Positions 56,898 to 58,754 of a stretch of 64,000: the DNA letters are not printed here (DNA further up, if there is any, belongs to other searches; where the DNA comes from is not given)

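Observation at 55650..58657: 2.9-kb accessory insert (lipoprotein plus T9SS-sorted protein) flanked by ~55-bp direct repeats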

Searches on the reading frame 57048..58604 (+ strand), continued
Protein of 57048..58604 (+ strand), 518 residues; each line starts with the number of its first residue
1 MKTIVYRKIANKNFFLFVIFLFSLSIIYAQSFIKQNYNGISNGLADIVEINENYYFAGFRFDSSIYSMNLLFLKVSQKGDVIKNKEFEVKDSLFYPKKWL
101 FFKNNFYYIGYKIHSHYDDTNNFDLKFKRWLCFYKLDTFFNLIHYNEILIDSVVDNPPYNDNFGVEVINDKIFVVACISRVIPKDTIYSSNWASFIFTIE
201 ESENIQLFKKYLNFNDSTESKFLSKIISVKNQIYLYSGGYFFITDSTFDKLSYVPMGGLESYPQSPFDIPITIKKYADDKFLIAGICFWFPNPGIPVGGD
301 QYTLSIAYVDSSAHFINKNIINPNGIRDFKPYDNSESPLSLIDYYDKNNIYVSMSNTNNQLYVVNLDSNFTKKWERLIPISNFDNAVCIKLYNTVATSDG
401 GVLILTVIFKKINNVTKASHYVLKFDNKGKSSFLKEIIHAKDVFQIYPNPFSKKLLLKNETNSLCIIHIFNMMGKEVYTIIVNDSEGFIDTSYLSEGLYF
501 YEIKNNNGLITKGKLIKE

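Call 79: find_encoding_contigs(protein=P0131, flank=3000, max_places=2)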
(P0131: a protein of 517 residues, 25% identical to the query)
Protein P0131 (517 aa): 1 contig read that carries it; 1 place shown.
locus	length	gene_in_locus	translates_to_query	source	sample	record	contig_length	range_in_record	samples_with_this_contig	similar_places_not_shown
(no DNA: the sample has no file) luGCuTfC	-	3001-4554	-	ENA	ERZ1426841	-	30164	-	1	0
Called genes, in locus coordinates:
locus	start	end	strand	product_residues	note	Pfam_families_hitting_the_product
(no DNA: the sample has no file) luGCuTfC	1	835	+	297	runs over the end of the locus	PF00892:EamA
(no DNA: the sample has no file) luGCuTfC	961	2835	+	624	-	PF18962:Por_Secre_tail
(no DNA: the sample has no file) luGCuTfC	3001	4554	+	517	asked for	PF18962:Por_Secre_tail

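Call 80: find_encoding_contigs(protein=P0138, flank=3000, max_places=2)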
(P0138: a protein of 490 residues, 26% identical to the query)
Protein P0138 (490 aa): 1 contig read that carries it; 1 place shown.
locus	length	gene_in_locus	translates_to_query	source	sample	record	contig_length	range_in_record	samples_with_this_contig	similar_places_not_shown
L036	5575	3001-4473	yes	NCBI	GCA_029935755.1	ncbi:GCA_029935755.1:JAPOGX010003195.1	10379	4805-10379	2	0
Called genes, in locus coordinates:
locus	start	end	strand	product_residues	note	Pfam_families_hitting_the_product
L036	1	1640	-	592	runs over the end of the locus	PF01343:Peptidase_S49, PF01972:SDH_protease, PF25145:NfeD1b_N (weak), PF01343:Peptidase_S49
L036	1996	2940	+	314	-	-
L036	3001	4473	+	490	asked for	PF18962:Por_Secre_tail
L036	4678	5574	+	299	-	?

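Call 81: find_encoding_contigs(protein=P0141, flank=3000, max_places=2)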
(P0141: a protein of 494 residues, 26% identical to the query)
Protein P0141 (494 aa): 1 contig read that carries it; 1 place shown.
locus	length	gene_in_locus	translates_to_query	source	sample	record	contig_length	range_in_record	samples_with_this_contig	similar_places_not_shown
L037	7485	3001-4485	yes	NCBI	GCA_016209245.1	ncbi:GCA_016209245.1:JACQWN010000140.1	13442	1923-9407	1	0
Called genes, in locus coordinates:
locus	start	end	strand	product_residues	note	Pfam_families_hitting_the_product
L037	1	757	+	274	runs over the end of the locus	-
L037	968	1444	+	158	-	-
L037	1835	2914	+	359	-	-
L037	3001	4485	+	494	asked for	PF18962:Por_Secre_tail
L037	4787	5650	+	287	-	-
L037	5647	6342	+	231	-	PF26113:GH16_XgeA (faint), PF00722:Glyco_hydro_16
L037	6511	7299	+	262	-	-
